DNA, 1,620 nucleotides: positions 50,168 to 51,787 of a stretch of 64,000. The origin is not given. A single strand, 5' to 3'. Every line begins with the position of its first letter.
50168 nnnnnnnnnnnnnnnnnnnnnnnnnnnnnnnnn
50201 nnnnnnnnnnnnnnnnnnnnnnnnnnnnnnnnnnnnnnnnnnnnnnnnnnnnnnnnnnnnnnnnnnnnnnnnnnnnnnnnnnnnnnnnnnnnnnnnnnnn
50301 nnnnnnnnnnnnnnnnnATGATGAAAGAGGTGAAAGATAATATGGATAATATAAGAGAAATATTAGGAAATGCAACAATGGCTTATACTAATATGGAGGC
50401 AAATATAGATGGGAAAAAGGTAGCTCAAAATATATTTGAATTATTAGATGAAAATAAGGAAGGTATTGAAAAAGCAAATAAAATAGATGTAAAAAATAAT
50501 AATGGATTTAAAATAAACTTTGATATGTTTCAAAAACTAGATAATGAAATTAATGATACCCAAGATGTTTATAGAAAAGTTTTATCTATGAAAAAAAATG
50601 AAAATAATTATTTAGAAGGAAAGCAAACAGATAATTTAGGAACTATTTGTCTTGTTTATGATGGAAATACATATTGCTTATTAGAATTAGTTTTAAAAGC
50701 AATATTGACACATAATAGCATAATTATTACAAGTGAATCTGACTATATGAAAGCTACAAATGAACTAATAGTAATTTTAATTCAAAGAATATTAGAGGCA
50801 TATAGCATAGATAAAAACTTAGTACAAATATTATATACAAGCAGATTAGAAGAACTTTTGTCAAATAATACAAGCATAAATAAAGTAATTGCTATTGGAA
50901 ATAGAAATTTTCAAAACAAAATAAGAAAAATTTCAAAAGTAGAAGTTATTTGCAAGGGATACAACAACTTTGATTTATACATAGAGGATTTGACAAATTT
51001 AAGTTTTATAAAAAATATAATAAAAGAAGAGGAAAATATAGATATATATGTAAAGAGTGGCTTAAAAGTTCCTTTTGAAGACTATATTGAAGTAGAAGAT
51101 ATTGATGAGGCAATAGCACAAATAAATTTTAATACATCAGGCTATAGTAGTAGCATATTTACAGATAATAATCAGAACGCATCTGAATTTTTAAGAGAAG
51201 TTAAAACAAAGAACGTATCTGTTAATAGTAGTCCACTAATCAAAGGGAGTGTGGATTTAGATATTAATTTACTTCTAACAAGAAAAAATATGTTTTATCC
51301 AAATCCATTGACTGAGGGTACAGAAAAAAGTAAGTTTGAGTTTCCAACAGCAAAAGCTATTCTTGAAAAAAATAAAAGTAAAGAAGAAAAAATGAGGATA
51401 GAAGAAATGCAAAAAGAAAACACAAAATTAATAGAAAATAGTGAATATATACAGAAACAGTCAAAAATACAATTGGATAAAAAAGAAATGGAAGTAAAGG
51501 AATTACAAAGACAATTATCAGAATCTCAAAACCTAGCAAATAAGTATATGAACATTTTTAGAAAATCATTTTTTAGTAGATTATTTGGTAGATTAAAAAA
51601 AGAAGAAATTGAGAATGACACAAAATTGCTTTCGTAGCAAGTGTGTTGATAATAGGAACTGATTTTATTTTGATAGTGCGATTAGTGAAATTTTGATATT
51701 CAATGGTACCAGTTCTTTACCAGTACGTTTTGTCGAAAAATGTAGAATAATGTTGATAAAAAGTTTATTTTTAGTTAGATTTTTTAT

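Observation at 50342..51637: ProA-like pseudoenzyme with a coiled-coil tail, coupled to the giant protein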

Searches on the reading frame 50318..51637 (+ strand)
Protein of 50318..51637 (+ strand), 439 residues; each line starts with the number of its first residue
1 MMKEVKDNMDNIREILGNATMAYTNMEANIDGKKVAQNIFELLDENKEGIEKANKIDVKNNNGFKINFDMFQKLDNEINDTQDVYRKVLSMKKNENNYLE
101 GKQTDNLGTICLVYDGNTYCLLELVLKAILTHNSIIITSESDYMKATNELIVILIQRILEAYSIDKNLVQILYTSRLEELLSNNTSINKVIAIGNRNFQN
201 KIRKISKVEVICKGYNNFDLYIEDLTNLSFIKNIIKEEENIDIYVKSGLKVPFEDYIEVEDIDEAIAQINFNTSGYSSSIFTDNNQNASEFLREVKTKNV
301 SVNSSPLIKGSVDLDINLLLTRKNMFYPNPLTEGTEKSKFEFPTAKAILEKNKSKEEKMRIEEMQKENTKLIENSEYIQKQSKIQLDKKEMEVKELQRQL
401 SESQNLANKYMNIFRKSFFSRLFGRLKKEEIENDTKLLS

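Call 3: search_protein_families(library=pfam, proteins=[window:50318-51637:+], max_evalue=1)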
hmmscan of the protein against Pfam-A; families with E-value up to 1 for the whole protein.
window:50318-51637:+ (439 aa): 4 families
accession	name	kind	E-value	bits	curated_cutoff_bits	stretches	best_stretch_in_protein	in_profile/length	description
PF00171.27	Aldedh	-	1.1e-08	34.6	23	2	257-306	377-426/461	Aldehyde dehydrogenase family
PF04859.17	DUF641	-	0.21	12.4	27.6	1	352-409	66-123/127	Plant protein of unknown function (DUF641)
PF00255.25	GSHPx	-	0.53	10.3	27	0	54-87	73-106/108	Glutathione peroxidase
PF16325.11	Peptidase_U32_C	-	0.81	10.3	28.2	0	354-395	40-80/83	Peptidase family U32 C-terminal domain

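Call 4: search_protein_families(library=ncbifam, proteins=[window:50318-51637:+], max_evalue=1)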
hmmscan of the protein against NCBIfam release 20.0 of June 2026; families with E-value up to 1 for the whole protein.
window:50318-51637:+ (439 aa): 15 families
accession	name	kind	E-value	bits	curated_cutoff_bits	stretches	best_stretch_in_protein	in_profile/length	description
TIGR00407.1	proA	equivalog_domain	4.7e-16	58.6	317.45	2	31-236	15-235/398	glutamate-5-semialdehyde dehydrogenase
NF001221.0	PRK00197.1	equivalog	5.1e-16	58.4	289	2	10-236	5-248/418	glutamate-5-semialdehyde dehydrogenase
TIGR01092.1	P5CS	equivalog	3.7e-08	32.1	796.75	2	31-237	309-527/715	delta l-pyrroline-5-carboxylate synthetase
NF050084.1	pip_6_carb_DH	equivalog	0.00018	20.5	730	1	226-294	341-409/475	L-piperidine-6-carboxylate dehydrogenase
NF052305.1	DioxValDhHalo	equivalog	0.00043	19.3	750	1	252-304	388-440/483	2,5-dioxovalerate dehydrogenase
NF040648.1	lactal_redase_Meth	equivalog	0.00071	18.7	650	1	243-308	362-427/463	lactaldehyde dehydrogenase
NF042993.1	AlphKGSA_gudD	equivalog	0.0013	17.5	770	1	250-304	386-440/481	alpha-ketoglutaric semialdehyde dehydrogenase GucD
TIGR03250.1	PhnAcAld_DH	equivalog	0.0038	15.9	635.65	1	252-306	378-432/472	phosphonoacetaldehyde dehydrogenase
TIGR01722.1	MMSDH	subfamily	0.008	14.9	448.5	1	255-303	385-433/477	CoA-acylating methylmalonate-semialdehyde dehydrogenase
NF006915.0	PRK09406.1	equivalog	0.0085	15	730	1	254-304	368-418/457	NADP-dependent succinic semialdehyde dehydrogenase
NF042989.1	AldDh_AldH_Clos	equivalog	0.011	14.6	800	1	257-304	372-419/458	aldehyde dehydrogenase AldH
NF006916.0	PRK09407.1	equivalog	0.011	14.3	521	1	258-304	405-451/526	succinic semialdehyde dehydrogenase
NF047625.1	AcylSulfactDhSauS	equivalog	0.015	14.1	600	1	125-175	123-172/464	acylating sulfoacetaldehyde dehydrogenase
NF045736.1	PaDhStyDRhodo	equivalog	0.019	13.5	800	1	251-305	386-440/479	phenylacetaldehyde dehydrogenase StyD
NF010527.0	PRK13922.6-2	equivalog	0.53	9.5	289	1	344-383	54-93/249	rod shape-determining protein MreC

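Call 5: search_solved_structures(query=window:50318-51637:+, max_evalue=10, show_alignments=3)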
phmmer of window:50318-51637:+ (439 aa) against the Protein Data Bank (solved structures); distinct sequences matched with E-value up to 10: 16.
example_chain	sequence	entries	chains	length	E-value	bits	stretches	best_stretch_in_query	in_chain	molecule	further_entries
1o20_A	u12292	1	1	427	1.3e-10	44.1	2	14-229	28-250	Gamma-glutamyl phosphate reductase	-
8zok_A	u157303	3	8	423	2.2e-06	30.1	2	259-307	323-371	Gamma-glutamyl phosphate reductase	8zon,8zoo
1vlu_A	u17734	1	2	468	0.00011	24.5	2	13-233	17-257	Gamma-glutamyl phosphate reductase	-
10fm_A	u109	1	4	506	0.00031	23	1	235-295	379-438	aldehyde dehydrogenase (NAD(+))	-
8y2h_B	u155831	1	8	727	0.00032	23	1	76-237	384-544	Delta-1-pyrroline-5-carboxylate synthase A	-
4ghk_A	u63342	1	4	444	0.00036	22.8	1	259-308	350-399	Gamma-glutamyl phosphate reductase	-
2h5g_A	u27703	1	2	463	0.0012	21.1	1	81-235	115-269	Delta 1-pyrroline-5-carboxylate synthetase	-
8j0e_F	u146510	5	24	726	0.0013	21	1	78-237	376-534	Delta-1-pyrroline-5-carboxylate synthase B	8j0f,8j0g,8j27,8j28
8xxq_A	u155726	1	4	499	0.21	13.7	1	244-304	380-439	Methylmalonate-semialdehyde/malonate-semialdehyde dehydrogenase [acylating], mitochondrial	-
9izu_C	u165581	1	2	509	0.22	13.7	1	244-304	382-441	Methylmalonate-semialdehyde/malonate-semialdehyde dehydrogenase [acylating], mitochondrial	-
9izw_A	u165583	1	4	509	0.22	13.7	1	244-304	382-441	Methylmalonate-semialdehyde/malonate-semialdehyde dehydrogenase [acylating], mitochondrial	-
9izv_A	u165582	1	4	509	0.22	13.7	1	244-304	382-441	Methylmalonate-semialdehyde/malonate-semialdehyde dehydrogenase [acylating], mitochondrial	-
9izx_A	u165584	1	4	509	0.3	13.2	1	244-304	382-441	Methylmalonate-semialdehyde/malonate-semialdehyde dehydrogenase [acylating], mitochondrial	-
7f5t_A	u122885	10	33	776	1.6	10.8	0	259-305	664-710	Delta-1-pyrroline-5-carboxylate synthase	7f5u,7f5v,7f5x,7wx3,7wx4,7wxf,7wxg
5j6b_A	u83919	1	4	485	2.3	10.3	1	258-307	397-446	Aldehyde dehydrogenase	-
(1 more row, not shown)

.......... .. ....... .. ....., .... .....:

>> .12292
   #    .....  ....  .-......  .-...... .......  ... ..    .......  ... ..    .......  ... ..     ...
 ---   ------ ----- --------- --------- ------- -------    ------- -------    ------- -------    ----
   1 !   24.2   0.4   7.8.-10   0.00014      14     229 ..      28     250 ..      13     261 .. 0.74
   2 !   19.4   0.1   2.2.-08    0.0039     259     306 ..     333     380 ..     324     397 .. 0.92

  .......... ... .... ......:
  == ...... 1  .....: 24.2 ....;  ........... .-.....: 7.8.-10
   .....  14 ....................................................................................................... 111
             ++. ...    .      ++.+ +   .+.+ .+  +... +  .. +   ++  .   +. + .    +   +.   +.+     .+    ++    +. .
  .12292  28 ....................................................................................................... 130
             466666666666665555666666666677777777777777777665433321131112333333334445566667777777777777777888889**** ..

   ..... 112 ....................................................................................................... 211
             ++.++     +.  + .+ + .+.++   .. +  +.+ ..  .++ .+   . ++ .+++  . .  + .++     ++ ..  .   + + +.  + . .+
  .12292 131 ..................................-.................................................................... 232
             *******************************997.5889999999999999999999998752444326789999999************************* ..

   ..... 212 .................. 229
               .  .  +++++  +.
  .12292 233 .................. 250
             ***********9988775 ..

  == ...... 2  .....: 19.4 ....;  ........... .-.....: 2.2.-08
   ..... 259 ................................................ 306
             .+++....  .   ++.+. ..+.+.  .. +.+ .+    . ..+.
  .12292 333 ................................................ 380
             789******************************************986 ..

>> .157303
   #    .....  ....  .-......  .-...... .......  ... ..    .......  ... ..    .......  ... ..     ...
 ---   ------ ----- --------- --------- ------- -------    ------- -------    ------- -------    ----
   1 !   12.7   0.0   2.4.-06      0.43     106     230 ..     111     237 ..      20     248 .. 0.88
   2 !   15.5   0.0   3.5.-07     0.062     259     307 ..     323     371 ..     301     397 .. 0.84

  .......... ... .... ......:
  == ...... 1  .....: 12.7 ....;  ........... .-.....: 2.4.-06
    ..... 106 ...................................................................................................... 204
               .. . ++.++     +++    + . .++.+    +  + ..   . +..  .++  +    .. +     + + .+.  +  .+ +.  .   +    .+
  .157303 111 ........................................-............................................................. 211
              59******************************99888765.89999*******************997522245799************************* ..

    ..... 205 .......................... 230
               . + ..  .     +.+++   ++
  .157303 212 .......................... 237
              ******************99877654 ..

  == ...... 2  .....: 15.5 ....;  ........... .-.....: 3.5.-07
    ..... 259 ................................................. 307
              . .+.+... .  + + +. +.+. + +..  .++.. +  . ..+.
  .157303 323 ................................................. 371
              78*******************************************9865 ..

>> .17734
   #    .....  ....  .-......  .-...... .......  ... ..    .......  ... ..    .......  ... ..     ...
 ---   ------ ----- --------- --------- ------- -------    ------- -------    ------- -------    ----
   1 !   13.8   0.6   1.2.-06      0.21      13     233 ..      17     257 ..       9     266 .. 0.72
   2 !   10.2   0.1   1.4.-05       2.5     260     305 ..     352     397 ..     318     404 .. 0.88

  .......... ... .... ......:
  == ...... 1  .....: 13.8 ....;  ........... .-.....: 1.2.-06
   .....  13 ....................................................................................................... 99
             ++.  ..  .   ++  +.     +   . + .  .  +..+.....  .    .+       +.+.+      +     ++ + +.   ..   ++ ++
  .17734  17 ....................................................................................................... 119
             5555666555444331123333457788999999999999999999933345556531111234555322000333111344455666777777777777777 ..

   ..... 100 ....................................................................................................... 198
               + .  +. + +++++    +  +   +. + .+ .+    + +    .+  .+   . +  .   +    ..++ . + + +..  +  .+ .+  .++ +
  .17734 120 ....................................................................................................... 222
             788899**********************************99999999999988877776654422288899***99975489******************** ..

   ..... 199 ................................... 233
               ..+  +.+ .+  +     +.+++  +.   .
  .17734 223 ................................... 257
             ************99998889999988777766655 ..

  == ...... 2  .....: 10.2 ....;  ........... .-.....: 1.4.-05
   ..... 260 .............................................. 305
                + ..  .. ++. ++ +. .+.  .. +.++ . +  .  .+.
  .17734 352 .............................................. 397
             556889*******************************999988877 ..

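Call 6: find_homologous_proteins(query=window:50318-51637:+)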
Query window:50318-51637:+ (439 aa): 328 proteins with E <= 0.001 among 8000 candidates; the best 120 are listed.
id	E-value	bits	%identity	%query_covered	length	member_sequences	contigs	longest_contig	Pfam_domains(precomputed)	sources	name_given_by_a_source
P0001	1.7e-266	901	100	98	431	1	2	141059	PF00171.28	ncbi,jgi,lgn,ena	-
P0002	4.4e-247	837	92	100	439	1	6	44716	PF00171.28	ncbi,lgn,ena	-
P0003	3.0e-246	835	91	100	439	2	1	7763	PF00171.28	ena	-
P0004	6.0e-234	794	85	100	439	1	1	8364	PF00171.28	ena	-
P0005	2.8e-231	785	87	98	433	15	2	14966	PF00171.28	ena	-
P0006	1.3e-230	783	86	98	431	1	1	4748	PF00171.28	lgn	-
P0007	1.6e-230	783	87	98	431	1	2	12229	PF00171.28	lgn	-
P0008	2.2e-230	782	87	98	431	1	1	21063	PF00171.28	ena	-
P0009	3.2e-230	782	86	98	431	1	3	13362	PF00171.28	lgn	-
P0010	4.0e-230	782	86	98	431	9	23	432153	PF00171.28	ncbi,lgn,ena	-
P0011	4.6e-230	781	87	98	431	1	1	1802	PF00171.28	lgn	-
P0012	5.7e-230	781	86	98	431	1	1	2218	PF00171.28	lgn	-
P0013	6.7e-230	781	86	98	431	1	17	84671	PF00171.28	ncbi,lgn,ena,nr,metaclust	ncbi:gamma-glutamyl phosphate reductase [Clostridium sp. CAG:571]|nr:gamma-glutamyl phosphate reduct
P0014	8.3e-230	781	85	100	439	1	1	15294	PF00171.28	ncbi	-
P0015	2.1e-229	779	86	98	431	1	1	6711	PF00171.28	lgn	-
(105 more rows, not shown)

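Call 10: find_encoding_contigs(protein=P0001, flank=10000, max_places=3)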
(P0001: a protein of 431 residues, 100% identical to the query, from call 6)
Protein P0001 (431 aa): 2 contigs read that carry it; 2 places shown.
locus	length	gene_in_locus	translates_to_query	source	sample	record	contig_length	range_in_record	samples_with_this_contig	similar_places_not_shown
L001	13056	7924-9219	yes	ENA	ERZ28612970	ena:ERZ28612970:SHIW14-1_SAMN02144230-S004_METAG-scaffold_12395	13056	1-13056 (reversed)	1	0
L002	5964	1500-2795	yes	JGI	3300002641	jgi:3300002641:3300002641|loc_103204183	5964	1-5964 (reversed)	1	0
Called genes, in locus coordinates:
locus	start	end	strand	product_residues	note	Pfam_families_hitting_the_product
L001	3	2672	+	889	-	?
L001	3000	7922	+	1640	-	-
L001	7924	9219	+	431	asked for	PF00171:Aldedh (weak)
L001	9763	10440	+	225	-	PF17761:DUF1016_N, PF06250:YhcG_C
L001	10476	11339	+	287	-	PF02498:Bro-N (weak)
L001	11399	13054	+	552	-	?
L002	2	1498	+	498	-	?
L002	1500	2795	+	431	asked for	PF00171:Aldedh (weak)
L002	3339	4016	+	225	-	PF17761:DUF1016_N, PF06250:YhcG_C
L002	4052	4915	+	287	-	PF02498:Bro-N (weak)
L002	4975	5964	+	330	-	?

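Call 13: search_protein_representatives(protein=window:50342-51637:+)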
Query: 431 residues. Proteins with E-value up to 0.001 (for the whole library): 177; up to 1e-10: 88; up to 1e-30: 39. The best 150 are listed.
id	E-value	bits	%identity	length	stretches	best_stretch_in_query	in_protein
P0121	3.5e-157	539.7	60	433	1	1-431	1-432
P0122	2.5e-136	471.0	72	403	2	1-306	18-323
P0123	1.3e-113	396.3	57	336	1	2-335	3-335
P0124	3.1e-100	352.2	50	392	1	16-430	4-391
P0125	5.9e-99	348.0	69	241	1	1-239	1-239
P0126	2.0e-86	306.8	47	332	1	1-324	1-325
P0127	2.2e-84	300.1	46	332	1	1-328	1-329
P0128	6.2e-71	255.8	46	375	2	36-324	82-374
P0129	2.8e-67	243.8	69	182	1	238-431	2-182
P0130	5.8e-66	239.5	78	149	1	1-147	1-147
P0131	2.9e-62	227.3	41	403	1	1-431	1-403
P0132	2.4e-57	211.1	38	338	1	2-323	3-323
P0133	9.5e-57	209.1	51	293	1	3-232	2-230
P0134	1.1e-55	205.6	38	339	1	16-320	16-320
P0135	9.8e-55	202.5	39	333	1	2-321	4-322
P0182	2.5e-15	72.8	29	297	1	67-317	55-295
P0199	2.2e-12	63.1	29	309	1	3-317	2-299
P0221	3.9e-09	52.4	28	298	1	35-317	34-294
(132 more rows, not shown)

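Call 17: find_related_loci(query=A2, collection=genome_contigs, flank=10000)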
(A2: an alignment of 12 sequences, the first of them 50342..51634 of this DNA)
Query A2 (431 aa) in genome_contigs; peptide patterns used: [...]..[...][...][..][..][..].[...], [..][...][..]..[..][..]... (x = any residue, [..] = any of these).
133 stretches matched a pattern; 74 encode a relative of the query (tblastn E <= 1e-3); 74 distinct loci.
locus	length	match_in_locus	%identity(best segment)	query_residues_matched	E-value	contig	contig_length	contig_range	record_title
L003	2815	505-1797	86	1-431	0e+0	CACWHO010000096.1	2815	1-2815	MAG: uncultured Clostridiales bacterium isolate RUG10594 genome assembly, contig: RUG10594_asm_96, whole genome shotgun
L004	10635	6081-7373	86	1-431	0e+0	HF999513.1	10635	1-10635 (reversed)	Clostridium sp. CAG:571 genomic scaffold, scf15, whole genome shotgun sequence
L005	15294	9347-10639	84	1-431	0e+0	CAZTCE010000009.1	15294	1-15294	MAG TPA_asm: uncultured Eubacteriales bacterium isolate SRP350583_co2_26 genome assembly, contig: NODE_5670_length_15294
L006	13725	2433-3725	79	1-431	0e+0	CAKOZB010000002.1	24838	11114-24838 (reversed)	MAG: uncultured Clostridia bacterium isolate REFINED_METABAT215_TOP10_CONTIGS_1500_ASSEMBLY_K77_MERGED__Hadza_MoBio_hadz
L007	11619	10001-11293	81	1-431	0e+0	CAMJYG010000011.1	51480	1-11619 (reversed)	MAG: uncultured Clostridium sp. isolate SRR12081298_bin.62_metaWRAP_v1.3_MAG genome assembly, contig: ERZ12289774.657, w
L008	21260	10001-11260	75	1-431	0e+0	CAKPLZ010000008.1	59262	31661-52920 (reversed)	MAG: uncultured Clostridia bacterium isolate REFINED_METABAT215_TOP10_CONTIGS_1500_ASSEMBLY_K77_MERGED__Hadza_MoBio_hadz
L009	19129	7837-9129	85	1-431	0e+0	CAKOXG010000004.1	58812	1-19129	MAG: uncultured Clostridia bacterium isolate REFINED_METABAT215_TOP10_CONTIGS_1500_ASSEMBLY_K77_MERGED__Hadza_MoBio_hadz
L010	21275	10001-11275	74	1-428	0e+0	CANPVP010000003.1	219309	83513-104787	MAG: uncultured Clostridia bacterium isolate Lapin-001__bin36 genome assembly, contig: Lapin-001__NODE_36_length_219309_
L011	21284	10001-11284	73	4-431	0e+0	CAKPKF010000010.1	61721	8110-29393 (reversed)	MAG: uncultured Clostridia bacterium isolate REFINED_METABAT215_TOP10_CONTIGS_1500_ASSEMBLY_K77_MERGED__Hadza_MoBio_hadz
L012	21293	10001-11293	72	1-431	0e+0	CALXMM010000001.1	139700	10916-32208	MAG: uncultured Clostridia bacterium isolate BRZ_HS__bin74 genome assembly, contig: BRZ_HS__NODE_146_length_139700_cov_3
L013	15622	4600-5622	87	1-341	0e+0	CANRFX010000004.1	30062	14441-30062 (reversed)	MAG: uncultured Clostridia bacterium isolate Lapin-023__bin1 genome assembly, contig: Lapin-023__NODE_2076_length_30062_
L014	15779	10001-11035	82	1-345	0e+0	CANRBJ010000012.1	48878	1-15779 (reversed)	MAG: uncultured Clostridia bacterium isolate Lapin-028__bin94 genome assembly, contig: Lapin-028__NODE_675_length_48878_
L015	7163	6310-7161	89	1-284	1e-164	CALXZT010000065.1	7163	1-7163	MAG: uncultured Clostridia bacterium isolate BRZ_NN__bin68 genome assembly, contig: BRZ_NN__NODE_8953_length_7163_cov_7.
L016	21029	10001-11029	71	1-343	7e-161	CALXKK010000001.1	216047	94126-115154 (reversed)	MAG: uncultured Clostridia bacterium isolate BRZ_NT__bin20 genome assembly, contig: BRZ_NT__NODE_79_length_216047_cov_15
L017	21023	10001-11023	64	1-343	1e-142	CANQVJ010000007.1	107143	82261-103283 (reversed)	MAG: uncultured Clostridia bacterium isolate Lapin-032__bin90 genome assembly, contig: Lapin-032__NODE_313_length_107143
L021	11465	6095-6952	44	35-320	2e-65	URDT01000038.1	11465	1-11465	uncultured Tenericutes bacterium isolate UMGS900 genome assembly, contig: NODE_3280_length_11465_cov_4.100544, whole gen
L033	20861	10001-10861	41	35-320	3e-61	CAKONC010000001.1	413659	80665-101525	MAG: uncultured Bacilli bacterium isolate REFINED_METABAT215_TOP10_CONTIGS_1500_ASSEMBLY_K77_MERGED__Hadza_MoBio_hadza-A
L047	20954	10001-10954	40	2-320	3e-58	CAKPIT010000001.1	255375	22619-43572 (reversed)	MAG: uncultured Bacilli bacterium isolate REFINED_METABAT215_TOP10_CONTIGS_1500_ASSEMBLY_K77_MERGED__Nepal_MoBio_Fiber-H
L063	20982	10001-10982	41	2-320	7e-51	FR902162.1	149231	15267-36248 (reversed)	Clostridium sp. CAG:914 genomic scaffold, scf87, whole genome shotgun sequence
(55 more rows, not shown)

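Call 20: search_protein_families(library=padloc, proteins=[window:50342-51637:+], max_evalue=0.1)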
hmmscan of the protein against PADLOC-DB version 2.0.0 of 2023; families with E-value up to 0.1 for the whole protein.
window:50342-51637:+ (431 aa): 0 families

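Call 21: search_protein_families(library=phrogs, proteins=[window:50342-51637:+], max_evalue=0.1)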
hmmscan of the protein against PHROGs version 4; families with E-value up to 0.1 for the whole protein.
window:50342-51637:+ (431 aa): 2 families
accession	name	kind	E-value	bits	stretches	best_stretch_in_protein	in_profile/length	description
phrog_13417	-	unknown function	6e-07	30.1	2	251-298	323-370/417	-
phrog_15577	-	unknown function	9.2e-05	22.1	1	249-297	389-437/502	-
